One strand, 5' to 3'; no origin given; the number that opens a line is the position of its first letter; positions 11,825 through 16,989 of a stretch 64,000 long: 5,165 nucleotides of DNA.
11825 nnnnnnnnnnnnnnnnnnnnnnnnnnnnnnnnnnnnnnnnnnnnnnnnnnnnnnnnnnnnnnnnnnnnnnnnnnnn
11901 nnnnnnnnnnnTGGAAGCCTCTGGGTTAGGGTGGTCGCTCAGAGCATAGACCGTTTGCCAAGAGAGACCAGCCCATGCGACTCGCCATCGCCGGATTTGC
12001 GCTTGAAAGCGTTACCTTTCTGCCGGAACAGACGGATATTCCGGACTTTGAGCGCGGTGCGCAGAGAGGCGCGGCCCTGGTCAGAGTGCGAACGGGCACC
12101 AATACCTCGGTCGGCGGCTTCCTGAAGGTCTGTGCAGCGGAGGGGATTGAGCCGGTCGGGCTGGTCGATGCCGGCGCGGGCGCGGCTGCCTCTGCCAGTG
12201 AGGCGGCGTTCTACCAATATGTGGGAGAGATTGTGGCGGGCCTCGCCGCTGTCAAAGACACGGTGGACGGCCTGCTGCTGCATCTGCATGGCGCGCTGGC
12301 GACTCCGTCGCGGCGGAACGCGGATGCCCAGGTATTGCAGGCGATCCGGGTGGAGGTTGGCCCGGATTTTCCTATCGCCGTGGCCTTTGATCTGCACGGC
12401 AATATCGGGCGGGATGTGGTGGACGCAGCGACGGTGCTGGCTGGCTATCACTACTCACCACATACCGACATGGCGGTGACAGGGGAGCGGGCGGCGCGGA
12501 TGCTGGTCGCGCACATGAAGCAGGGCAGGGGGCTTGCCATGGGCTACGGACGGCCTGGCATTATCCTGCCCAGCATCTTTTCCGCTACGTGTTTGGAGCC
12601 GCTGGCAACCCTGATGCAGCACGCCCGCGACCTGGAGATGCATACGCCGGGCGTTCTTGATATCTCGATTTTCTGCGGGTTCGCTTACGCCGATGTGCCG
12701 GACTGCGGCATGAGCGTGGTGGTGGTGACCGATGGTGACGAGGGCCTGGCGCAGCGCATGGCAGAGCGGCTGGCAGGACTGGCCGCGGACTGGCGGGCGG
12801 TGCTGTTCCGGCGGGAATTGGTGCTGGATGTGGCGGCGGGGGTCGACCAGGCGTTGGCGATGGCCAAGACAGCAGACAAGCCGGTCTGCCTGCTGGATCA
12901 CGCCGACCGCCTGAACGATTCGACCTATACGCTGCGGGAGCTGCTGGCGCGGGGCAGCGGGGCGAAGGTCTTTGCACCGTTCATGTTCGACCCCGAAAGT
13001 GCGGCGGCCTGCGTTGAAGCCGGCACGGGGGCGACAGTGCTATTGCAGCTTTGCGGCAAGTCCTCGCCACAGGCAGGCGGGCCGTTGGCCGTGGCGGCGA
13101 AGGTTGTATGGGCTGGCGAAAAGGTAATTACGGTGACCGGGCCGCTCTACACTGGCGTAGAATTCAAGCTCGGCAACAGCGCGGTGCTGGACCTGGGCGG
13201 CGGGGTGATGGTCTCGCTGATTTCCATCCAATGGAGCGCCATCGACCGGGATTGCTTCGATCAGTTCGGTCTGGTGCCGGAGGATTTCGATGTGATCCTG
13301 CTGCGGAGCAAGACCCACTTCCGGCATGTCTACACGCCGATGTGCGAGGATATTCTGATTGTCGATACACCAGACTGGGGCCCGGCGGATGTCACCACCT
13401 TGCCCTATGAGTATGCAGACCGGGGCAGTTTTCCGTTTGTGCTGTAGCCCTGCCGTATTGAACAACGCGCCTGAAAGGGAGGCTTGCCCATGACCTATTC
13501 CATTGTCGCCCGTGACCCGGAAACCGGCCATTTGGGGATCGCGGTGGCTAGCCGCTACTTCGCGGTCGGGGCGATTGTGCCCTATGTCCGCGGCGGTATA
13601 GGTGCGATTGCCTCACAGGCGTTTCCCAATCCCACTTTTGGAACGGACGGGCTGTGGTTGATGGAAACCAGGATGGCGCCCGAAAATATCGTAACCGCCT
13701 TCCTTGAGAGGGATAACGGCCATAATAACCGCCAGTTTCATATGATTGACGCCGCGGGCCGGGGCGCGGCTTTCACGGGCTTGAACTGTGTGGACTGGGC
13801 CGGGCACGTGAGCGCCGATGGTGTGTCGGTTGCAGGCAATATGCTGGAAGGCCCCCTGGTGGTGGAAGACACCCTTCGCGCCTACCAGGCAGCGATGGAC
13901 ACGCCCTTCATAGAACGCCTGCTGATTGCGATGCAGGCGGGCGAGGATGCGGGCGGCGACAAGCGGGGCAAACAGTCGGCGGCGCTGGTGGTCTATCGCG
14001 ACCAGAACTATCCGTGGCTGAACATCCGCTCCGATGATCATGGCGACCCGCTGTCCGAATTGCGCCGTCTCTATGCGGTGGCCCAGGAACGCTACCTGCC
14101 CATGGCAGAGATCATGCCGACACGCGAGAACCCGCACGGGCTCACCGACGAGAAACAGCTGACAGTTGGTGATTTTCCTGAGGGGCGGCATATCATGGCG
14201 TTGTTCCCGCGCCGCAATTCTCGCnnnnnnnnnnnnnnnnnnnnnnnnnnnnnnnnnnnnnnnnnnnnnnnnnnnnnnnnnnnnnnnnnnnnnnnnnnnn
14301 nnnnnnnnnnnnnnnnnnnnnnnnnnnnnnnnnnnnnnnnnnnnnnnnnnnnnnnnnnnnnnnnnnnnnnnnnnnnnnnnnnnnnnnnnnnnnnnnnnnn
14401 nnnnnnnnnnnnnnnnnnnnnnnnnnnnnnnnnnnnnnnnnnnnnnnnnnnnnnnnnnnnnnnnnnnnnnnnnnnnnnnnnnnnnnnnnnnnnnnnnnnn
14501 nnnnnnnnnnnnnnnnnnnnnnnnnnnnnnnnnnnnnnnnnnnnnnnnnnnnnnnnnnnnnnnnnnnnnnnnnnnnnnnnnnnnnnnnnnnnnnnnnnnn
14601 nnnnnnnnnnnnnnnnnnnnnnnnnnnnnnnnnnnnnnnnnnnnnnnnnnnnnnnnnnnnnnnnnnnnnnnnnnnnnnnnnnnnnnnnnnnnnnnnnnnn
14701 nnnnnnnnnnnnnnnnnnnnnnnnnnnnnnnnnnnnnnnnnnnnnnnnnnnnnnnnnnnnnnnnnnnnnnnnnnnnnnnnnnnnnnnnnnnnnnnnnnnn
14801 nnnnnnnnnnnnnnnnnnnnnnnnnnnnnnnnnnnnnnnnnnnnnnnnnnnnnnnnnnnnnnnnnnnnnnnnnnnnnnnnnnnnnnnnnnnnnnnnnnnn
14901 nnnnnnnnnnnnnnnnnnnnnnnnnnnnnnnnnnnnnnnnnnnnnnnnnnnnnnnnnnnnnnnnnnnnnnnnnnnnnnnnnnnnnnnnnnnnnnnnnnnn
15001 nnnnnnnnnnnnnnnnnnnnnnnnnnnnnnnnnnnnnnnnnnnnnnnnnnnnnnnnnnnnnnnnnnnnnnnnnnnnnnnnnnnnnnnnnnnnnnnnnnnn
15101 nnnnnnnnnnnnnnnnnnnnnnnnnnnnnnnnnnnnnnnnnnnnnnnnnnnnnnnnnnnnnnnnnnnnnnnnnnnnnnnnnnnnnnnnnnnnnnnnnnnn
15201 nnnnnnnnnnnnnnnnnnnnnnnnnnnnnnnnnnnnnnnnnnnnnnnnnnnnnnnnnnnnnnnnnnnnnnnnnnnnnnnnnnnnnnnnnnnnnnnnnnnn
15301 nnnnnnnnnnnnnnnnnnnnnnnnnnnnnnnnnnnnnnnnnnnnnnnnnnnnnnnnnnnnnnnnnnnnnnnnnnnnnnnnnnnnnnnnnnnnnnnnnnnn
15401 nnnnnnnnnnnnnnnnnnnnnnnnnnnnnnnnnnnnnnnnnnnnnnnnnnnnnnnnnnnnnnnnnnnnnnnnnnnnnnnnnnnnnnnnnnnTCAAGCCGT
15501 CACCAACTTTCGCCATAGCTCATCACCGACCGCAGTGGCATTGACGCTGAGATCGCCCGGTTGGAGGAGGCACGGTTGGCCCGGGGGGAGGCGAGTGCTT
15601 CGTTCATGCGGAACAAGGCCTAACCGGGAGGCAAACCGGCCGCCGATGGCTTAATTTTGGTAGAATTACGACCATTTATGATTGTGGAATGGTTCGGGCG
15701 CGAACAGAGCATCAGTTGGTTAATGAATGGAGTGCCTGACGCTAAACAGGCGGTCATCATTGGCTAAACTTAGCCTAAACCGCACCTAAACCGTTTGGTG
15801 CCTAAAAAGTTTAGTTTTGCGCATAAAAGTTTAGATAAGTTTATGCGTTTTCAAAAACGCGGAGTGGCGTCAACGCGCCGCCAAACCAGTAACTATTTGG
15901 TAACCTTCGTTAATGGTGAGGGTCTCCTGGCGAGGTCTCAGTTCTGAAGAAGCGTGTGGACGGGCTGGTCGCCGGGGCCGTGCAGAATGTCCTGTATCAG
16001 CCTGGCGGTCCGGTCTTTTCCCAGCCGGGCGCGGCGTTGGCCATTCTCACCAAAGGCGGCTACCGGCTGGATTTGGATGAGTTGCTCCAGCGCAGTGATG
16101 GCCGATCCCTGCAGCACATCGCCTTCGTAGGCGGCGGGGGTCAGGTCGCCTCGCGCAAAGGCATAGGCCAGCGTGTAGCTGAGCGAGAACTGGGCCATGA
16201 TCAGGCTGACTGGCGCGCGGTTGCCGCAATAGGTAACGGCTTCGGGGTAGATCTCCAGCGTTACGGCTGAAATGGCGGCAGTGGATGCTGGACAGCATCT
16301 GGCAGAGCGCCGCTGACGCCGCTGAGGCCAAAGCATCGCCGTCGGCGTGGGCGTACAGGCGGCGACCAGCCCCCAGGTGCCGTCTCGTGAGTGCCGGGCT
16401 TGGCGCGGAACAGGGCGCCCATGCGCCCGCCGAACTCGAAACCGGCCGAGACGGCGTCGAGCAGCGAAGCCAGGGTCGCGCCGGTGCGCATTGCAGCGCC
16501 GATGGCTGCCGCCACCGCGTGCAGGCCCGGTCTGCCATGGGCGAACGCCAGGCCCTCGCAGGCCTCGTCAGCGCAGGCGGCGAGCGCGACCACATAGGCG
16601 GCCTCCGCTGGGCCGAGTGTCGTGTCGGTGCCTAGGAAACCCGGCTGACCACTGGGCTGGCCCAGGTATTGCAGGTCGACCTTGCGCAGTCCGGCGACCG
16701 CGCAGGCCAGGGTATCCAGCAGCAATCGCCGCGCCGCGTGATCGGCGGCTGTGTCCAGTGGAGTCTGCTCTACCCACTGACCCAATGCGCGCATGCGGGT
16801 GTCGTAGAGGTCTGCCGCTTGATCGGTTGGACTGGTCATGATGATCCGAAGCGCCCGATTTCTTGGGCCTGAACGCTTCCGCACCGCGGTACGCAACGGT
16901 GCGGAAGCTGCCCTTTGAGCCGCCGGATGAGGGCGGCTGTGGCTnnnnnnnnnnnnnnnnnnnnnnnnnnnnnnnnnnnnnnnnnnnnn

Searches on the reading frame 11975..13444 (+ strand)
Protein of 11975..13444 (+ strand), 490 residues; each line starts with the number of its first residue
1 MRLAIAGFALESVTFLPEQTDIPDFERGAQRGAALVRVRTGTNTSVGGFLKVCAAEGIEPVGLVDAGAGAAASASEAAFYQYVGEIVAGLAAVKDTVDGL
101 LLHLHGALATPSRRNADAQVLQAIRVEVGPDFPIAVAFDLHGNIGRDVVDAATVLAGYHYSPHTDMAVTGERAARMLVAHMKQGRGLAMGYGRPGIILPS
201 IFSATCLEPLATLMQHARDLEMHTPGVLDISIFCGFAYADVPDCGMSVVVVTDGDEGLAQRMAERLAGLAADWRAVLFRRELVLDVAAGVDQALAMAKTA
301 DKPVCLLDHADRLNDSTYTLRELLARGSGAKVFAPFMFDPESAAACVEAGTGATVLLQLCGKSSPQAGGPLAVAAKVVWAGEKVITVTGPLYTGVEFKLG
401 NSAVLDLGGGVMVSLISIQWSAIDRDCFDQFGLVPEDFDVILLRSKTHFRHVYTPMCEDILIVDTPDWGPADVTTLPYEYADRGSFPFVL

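Call 42: search_protein_families(library=pfam, proteins=[window:11975-13444:+])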
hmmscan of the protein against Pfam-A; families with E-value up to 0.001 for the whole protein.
window:11975-13444:+ (490 aa): 2 families
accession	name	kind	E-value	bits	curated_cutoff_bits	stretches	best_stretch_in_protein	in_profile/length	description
PF07364.17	DUF1485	-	6.2e-75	252.6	22.8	1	2-292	1-288/290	Metallopeptidase family M81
PF07171.17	MlrC_C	-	4.3e-34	118.7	27.2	1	314-479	14-177/178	MlrC C-terminus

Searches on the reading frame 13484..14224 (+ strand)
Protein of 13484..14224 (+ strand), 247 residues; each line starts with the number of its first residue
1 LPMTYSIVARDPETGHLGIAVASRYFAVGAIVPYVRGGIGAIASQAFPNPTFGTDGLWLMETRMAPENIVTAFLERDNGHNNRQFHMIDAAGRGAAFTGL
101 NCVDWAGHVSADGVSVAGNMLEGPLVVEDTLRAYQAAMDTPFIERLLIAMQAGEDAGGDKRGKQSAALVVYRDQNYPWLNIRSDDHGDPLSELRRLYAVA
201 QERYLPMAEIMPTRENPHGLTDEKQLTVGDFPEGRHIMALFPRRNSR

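Call 42: search_protein_families(library=pfam, proteins=[window:13484-14224:+])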
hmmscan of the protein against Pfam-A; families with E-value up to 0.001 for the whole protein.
window:13484-14224:+ (247 aa): 1 family
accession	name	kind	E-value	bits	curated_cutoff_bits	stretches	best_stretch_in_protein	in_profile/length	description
PF06267.17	DUF1028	-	2.4e-69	233.5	26.2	1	4-193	1-193/193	Family of unknown function (DUF1028)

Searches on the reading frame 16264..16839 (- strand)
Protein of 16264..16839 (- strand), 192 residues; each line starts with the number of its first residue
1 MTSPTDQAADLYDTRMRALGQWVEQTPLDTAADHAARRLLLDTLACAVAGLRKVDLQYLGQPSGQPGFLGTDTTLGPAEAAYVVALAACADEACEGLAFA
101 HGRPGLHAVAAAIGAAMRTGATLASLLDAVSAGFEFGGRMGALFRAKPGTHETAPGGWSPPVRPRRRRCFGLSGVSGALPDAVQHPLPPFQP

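Call 28: search_protein_families(library=pfam, max_evalue=0.01, proteins=[window:16264-16839:-])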
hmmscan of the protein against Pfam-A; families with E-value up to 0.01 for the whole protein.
seq(192 aa): 1 family
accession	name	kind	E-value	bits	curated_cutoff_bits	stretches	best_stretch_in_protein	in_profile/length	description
PF03972.19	MmgE_PrpD_N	-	3.7e-10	39.9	32.1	1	18-144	2-137/244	MmgE/PrpD N-terminal domain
